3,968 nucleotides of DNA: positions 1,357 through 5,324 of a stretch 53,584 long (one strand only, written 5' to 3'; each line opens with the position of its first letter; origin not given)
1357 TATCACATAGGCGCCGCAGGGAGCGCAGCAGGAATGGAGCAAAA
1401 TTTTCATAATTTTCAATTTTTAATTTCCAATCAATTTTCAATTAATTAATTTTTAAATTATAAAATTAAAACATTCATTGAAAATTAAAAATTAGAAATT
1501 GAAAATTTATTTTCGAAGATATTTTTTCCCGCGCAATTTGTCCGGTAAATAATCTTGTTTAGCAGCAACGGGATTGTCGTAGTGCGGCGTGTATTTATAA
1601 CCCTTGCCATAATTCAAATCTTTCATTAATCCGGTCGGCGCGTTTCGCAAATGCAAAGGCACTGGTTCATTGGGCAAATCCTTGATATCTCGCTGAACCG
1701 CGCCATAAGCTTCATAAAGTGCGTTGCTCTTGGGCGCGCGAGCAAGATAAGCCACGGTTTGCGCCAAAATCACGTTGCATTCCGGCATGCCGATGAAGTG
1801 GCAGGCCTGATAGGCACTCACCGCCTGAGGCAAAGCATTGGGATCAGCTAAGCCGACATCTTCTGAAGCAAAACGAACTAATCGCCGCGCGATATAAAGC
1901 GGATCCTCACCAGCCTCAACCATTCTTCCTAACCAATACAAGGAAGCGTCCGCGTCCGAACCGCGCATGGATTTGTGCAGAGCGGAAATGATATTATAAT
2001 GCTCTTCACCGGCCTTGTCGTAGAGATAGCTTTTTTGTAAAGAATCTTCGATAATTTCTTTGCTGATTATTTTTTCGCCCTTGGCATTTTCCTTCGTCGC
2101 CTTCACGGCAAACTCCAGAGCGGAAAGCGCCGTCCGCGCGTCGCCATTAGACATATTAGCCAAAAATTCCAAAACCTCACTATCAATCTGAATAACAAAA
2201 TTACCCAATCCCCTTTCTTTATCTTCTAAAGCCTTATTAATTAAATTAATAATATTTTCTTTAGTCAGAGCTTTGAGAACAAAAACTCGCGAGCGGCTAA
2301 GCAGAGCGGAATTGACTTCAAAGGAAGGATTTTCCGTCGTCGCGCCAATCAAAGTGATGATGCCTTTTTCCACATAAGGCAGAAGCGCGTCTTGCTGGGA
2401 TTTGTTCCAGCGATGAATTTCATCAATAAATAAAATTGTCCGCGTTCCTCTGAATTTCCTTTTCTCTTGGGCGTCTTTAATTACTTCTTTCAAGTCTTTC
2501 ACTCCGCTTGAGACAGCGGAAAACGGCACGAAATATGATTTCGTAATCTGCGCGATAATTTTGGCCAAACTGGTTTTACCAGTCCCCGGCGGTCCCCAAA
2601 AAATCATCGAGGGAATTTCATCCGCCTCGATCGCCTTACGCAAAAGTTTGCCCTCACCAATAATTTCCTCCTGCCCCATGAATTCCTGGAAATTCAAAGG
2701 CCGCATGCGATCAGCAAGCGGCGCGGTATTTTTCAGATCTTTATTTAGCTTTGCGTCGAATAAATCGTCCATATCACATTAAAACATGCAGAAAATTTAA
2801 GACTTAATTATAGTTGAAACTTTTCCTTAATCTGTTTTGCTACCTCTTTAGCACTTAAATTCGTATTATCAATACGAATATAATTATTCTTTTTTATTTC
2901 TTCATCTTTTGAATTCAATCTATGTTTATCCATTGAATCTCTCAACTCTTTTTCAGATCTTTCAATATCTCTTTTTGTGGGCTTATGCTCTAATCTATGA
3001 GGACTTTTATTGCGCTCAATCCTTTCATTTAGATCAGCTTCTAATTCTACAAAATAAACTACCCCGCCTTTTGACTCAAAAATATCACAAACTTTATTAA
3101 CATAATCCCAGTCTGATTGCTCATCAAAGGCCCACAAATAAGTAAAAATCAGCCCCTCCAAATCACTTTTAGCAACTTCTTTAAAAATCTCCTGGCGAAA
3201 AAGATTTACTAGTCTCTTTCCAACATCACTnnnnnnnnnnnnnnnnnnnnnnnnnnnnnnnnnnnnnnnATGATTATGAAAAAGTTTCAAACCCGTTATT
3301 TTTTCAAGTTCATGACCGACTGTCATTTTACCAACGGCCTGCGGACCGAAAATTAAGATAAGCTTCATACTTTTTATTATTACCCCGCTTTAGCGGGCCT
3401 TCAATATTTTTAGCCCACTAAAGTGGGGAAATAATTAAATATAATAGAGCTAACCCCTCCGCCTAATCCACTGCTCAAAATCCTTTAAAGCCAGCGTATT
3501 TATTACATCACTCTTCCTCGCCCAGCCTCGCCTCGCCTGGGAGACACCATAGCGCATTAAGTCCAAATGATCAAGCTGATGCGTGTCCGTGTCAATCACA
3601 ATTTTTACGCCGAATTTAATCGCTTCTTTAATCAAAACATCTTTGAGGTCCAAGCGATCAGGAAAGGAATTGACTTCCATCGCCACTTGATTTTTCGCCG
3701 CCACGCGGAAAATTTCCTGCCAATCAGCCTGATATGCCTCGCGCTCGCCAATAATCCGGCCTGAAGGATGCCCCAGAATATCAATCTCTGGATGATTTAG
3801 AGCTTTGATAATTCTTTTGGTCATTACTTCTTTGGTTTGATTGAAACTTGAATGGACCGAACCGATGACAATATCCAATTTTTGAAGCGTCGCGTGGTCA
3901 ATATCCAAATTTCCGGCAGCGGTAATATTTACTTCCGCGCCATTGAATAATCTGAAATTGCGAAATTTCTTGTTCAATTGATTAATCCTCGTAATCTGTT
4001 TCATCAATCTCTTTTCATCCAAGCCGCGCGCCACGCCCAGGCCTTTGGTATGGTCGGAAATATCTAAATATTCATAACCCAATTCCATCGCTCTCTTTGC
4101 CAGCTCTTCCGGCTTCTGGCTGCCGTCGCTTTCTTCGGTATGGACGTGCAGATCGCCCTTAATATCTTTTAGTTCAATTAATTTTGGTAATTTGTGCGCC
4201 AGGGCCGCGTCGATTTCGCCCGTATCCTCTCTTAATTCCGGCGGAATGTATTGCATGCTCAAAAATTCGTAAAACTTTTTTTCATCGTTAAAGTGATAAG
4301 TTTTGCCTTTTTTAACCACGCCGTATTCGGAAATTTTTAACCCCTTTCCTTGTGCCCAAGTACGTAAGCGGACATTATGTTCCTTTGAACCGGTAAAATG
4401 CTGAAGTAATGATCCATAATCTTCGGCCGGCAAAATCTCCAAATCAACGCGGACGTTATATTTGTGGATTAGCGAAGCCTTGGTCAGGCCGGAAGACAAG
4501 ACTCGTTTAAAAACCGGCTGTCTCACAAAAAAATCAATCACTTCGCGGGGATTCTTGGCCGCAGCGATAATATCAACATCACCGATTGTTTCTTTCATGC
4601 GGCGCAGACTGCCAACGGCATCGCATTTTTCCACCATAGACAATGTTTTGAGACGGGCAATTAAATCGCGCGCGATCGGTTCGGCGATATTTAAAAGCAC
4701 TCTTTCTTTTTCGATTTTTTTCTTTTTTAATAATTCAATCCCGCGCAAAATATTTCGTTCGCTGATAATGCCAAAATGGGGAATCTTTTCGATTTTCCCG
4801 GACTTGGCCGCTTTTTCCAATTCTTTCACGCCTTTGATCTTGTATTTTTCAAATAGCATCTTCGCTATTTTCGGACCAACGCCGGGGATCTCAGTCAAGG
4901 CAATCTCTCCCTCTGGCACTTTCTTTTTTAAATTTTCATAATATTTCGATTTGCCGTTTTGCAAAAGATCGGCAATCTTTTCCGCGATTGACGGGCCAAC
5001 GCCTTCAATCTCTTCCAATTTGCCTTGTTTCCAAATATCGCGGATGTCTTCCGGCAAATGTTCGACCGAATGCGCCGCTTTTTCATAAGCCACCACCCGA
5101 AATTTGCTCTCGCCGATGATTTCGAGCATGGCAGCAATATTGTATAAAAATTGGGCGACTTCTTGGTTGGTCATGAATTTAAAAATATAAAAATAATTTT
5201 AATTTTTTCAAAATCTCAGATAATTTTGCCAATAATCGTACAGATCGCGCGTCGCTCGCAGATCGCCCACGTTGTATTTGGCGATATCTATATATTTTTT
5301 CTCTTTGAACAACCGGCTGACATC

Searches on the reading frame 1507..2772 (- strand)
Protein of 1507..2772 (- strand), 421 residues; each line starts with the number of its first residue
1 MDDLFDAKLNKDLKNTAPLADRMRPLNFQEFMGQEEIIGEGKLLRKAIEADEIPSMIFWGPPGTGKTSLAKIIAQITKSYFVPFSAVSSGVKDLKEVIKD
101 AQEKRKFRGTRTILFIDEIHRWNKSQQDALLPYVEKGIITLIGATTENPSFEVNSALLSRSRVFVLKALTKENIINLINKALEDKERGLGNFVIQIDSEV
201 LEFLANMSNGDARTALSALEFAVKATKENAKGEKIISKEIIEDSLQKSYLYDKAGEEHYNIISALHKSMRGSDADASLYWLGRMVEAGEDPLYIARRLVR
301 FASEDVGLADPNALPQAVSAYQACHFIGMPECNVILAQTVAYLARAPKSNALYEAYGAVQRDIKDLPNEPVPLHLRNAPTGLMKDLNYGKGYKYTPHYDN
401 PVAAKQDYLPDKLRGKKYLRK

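Call 29: search_protein_families(library=ncbifam, proteins=[window:1507-2772:-], max_evalue=0.00001)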
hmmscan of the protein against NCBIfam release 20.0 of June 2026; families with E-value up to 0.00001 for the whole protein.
window:1507-2772:- (421 aa): 48 families (the best 25 are shown)
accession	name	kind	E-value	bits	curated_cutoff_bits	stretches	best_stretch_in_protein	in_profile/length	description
NF009881.0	PRK13341.1-2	equivalog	3.5e-154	514.5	651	1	3-417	2-414/736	AAA family ATPase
NF009883.0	PRK13341.1-4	equivalog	6.6e-139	464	668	1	2-418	4-418/729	AAA family ATPase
NF009882.0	PRK13341.1-3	equivalog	1.6e-117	393.5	1197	1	3-414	4-413/734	AAA family ATPase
NF009880.0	PRK13341.1-1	equivalog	8.4e-95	318.3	891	1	17-416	6-384/599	AAA family ATPase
NF011289.0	PRK14700.1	equivalog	2.2e-59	201.1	570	1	131-415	1-273/300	recombination factor protein RarA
TIGR02397.1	dnaX_nterm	equivalog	3.1e-23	82.6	250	2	87-253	95-253/355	DNA polymerase III subunit gamma/tau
NF011523.0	PRK14962.1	equivalog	3.5e-19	68.9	576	2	89-240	97-246/474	DNA polymerase III subunits gamma and tau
NF004046.1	PRK05563.1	equivalog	8e-19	67.9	400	2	89-301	98-287/567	DNA polymerase III subunit gamma/tau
NF005171.0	PRK06645.1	equivalog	8.4e-19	67.4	614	1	86-244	107-254/509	DNA polymerase III subunits gamma and tau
NF000868.0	PRK00080.1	equivalog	2e-18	66.4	282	1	18-135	14-127/330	Holliday junction branch migration DNA helicase RuvB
NF011514.0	PRK14953.1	equivalog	1.1e-17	64.2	536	2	86-238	96-246/488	DNA polymerase III subunits gamma and tau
NF001679.0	PRK00440.1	equivalog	3.8e-17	62.3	303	1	20-233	9-218/322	replication factor C small subunit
NF004549.0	PRK05896.1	equivalog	1.8e-16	60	578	2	22-75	9-60/642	DNA polymerase III subunits gamma and tau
TIGR00635.1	ruvB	equivalog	2.3e-16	59.7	299.05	1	27-135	2-106/305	Holliday junction branch migration DNA helicase RuvB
NF005173.0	PRK06647.1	equivalog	2.1e-15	56.6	623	2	91-238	104-240/568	DNA polymerase III subunits gamma and tau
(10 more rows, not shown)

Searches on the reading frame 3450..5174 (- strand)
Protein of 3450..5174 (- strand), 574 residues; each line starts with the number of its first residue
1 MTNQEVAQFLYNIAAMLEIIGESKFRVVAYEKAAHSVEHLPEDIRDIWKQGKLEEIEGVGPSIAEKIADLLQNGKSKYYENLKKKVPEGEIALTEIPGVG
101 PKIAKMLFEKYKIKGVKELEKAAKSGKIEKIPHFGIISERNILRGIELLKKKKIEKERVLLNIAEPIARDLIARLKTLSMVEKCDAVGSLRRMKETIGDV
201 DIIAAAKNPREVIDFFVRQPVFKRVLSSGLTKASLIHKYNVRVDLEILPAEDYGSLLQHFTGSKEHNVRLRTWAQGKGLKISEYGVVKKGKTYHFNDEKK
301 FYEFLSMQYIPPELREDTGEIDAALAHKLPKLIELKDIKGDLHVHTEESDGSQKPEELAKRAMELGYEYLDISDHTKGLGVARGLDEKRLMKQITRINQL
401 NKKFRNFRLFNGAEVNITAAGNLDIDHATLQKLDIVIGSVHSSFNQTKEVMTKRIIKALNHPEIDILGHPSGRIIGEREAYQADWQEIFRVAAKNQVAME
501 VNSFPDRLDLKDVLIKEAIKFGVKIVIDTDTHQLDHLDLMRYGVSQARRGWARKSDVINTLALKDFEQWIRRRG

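Call 29: search_protein_families(library=ncbifam, proteins=[window:3450-5174:-], max_evalue=0.00001)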
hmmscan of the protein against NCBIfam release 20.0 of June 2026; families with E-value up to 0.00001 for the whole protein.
window:3450-5174:- (574 aa): 9 families
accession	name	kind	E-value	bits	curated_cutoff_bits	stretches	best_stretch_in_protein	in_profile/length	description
NF006375.0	PRK08609.1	equivalog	4.2e-158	527.4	426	1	1-572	2-569/571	DNA polymerase/3'-5' exonuclease PolX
NF005928.0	PRK07945.1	equivalog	2.4e-75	254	250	2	336-571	96-335/337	PHP domain-containing protein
NF006702.0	PRK09248.1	domain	1.7e-20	73.6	264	1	339-540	4-203/246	PHP domain-containing protein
NF006251.0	PRK08392.1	equivalog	5.3e-20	71.8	212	1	341-558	3-211/216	hypothetical protein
NF004981.0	PRK06361.1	equivalog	2.5e-13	49.9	117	1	341-536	3-180/217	histidinol phosphate phosphatase domain-containing protein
NF047791.1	RNaseRnm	equivalog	1.7e-07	30.7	375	1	341-433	4-92/275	RNase RNM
NF041577.1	nside_bi_sphtase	equivalog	1.8e-06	27.3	400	1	340-385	4-49/276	3',5'-nucleoside bisphosphate phosphatase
NF038032.1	CehA_McbA_metalo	domain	2.2e-06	27.4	80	1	338-419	3-70/315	CehA/McbA family metallohydrolase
TIGR01856.1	hisJ_fam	subfamily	6.3e-06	26.1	90.2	0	341-442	2-112/252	histidinol-phosphatase HisJ family protein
